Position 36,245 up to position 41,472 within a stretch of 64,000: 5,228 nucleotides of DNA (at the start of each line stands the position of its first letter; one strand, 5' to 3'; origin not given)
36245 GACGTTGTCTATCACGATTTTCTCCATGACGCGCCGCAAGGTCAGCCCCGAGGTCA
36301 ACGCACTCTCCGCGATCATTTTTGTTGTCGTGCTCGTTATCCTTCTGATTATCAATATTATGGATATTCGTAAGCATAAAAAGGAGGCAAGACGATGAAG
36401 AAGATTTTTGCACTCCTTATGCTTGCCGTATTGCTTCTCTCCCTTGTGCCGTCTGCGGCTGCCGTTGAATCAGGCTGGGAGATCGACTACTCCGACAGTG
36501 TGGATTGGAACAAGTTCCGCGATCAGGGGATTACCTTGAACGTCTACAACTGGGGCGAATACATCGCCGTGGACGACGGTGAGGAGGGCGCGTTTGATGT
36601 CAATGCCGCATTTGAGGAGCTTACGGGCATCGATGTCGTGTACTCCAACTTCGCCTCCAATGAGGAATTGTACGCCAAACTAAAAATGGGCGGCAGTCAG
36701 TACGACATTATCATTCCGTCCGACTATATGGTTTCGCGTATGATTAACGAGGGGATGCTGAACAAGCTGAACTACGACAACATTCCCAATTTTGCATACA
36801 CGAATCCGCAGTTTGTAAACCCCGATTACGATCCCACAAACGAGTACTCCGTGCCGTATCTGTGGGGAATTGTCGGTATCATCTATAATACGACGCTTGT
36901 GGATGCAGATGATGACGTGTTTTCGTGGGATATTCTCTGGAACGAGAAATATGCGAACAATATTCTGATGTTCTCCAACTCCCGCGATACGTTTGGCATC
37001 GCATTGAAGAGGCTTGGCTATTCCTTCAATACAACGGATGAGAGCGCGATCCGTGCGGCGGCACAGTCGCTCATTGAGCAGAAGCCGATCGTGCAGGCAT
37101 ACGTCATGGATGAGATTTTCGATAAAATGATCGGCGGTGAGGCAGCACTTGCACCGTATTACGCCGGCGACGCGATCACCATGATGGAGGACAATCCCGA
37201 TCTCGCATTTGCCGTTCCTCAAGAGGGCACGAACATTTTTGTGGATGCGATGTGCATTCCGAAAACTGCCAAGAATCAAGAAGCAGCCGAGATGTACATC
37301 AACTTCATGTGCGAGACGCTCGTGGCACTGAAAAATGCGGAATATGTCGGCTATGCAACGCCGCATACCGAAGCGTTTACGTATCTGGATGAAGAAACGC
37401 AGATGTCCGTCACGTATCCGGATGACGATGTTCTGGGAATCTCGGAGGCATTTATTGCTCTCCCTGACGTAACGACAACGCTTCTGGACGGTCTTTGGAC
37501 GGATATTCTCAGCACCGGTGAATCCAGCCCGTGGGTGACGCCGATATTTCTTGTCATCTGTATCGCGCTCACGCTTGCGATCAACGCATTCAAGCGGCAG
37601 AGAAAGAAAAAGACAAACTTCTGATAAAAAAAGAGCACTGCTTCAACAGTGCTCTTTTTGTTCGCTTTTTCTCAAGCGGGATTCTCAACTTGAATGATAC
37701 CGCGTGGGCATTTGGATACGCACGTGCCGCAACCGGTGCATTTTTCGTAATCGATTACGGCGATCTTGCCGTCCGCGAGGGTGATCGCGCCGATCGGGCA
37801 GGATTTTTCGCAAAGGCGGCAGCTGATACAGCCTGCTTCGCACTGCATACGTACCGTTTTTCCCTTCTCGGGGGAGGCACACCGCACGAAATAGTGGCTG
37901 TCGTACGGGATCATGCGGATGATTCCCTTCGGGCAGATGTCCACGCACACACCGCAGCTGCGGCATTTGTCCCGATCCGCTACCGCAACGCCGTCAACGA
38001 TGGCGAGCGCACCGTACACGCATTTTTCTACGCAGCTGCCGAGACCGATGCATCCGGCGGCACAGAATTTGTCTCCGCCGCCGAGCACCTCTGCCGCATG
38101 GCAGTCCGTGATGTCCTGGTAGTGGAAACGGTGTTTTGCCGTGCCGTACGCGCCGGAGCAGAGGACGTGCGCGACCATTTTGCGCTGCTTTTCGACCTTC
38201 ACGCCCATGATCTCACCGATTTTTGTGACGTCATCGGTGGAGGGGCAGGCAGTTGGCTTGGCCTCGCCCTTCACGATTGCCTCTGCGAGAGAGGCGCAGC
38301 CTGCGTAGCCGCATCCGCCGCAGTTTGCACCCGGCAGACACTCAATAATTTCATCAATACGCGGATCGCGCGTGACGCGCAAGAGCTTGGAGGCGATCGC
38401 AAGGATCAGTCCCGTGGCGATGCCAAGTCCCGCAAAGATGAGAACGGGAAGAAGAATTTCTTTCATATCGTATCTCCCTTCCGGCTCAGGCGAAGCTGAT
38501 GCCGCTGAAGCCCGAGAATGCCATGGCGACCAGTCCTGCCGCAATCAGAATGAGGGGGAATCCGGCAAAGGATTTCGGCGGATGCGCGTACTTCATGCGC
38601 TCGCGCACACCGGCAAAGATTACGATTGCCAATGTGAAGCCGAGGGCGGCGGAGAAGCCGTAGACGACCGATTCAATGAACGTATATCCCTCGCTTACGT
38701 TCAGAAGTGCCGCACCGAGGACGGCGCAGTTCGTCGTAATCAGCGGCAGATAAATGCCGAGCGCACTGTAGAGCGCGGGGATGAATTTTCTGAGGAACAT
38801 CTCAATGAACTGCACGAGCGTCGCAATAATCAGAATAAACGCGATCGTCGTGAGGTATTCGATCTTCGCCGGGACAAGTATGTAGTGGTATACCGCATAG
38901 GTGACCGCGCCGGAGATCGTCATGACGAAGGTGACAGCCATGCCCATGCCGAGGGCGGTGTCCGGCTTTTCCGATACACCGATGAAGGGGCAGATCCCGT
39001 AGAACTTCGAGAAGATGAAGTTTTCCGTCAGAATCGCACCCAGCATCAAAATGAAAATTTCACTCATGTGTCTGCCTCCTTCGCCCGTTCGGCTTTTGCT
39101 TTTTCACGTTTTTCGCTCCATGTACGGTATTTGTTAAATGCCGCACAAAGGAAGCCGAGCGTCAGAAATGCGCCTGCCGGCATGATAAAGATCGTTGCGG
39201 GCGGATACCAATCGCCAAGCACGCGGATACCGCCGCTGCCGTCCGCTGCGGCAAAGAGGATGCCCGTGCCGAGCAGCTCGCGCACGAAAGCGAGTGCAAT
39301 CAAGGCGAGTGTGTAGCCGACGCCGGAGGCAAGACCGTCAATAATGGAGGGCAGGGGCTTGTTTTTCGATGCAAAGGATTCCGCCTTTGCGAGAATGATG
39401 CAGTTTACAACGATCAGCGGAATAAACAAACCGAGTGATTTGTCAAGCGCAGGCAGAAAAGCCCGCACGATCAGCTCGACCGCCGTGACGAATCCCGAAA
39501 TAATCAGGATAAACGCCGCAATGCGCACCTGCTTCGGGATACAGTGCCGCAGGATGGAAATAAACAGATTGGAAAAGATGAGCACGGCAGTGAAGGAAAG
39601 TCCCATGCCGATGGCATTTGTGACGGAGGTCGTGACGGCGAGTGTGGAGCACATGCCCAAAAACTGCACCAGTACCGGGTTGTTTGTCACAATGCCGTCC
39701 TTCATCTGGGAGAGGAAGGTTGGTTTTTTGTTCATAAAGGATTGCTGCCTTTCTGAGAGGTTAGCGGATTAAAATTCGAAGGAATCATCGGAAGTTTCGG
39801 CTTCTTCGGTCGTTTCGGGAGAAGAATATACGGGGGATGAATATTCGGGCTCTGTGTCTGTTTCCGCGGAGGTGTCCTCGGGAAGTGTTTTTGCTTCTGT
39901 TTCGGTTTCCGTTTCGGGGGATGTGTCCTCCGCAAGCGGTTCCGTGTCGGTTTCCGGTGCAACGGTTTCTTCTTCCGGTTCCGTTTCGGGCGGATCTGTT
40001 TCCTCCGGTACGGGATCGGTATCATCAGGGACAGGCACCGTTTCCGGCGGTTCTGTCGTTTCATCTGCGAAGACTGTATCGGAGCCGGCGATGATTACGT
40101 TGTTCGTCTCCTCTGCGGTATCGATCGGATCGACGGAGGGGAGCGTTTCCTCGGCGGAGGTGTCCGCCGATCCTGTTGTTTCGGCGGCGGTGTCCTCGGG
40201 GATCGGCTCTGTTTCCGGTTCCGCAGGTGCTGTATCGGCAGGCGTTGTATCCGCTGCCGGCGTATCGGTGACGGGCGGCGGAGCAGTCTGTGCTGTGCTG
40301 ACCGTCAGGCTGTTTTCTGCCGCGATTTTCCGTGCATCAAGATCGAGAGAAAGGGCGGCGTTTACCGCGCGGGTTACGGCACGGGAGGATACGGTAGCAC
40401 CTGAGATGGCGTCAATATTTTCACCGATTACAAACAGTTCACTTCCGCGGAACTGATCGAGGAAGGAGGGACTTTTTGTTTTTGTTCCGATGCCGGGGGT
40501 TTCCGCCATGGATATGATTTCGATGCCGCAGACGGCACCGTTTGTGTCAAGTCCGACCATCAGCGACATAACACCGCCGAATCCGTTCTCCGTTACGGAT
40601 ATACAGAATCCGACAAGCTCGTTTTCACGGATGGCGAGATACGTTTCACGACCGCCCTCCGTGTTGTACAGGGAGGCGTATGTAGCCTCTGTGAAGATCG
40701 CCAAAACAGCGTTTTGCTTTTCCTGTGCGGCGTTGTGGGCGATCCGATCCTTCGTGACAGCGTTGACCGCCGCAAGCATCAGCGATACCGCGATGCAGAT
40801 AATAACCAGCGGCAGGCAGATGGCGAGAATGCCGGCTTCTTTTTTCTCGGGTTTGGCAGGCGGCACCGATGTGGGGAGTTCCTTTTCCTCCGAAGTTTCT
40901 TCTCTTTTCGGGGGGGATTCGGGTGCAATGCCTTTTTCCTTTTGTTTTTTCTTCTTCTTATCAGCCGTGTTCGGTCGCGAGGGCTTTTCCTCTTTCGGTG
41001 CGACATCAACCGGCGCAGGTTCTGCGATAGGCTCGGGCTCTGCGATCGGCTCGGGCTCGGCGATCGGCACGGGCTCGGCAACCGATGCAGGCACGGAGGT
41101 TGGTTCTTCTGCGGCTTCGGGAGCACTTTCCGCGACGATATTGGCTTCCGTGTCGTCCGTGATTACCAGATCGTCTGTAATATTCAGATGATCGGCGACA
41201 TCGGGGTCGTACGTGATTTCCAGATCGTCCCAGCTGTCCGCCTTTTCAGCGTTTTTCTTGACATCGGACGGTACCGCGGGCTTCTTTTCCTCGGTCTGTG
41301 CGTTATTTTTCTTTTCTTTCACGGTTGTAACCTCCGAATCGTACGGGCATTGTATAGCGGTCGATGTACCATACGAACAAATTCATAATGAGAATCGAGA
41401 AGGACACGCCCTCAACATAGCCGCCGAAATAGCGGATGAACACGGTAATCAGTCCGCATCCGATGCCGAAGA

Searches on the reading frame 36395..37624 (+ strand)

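Call 51: search_protein_families(library=pfam, proteins=[window:36395-37624:+], max_evalue=0.0001)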
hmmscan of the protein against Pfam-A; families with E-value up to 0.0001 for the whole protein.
window:36395-37624:+ (409 aa): 4 families
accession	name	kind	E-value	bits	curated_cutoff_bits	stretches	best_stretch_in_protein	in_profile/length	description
PF13416.11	SBP_bac_8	-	2.1e-25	90.5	27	1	71-335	4-271/279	Bacterial extracellular solute-binding protein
PF13343.11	SBP_bac_6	-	6.2e-24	85.2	24.6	1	103-308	4-205/245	Bacterial extracellular solute-binding protein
PF01547.30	SBP_bac_1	-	1.1e-14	55.6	26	1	69-305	14-300/307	Bacterial extracellular solute-binding protein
PF13531.11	SBP_bac_11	-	2.1e-10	41.2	25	1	68-305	15-212/227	Bacterial extracellular solute-binding protein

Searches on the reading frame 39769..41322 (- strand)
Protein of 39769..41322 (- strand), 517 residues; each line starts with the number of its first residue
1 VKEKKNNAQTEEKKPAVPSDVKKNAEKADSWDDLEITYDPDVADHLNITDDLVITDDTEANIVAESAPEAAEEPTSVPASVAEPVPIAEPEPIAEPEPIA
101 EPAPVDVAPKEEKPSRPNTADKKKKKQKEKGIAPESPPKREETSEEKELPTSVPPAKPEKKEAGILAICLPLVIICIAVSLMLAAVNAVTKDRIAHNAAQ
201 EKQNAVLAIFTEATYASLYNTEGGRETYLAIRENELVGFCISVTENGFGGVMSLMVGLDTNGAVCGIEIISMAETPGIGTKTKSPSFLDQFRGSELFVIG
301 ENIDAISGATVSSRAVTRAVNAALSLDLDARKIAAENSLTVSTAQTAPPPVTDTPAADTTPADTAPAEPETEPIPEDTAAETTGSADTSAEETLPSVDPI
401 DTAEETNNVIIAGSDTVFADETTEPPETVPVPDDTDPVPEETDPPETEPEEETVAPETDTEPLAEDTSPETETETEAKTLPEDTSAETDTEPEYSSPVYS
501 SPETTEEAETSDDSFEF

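Call 51: search_protein_families(library=pfam, proteins=[window:39769-41322:-], max_evalue=0.0001)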
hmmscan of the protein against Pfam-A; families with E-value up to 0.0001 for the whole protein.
window:39769-41322:- (517 aa): 1 family
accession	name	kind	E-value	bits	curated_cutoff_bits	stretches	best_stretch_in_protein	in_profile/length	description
PF04205.19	FMN_bind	-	2.5e-18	66.9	22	1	247-325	1-77/77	FMN-binding domain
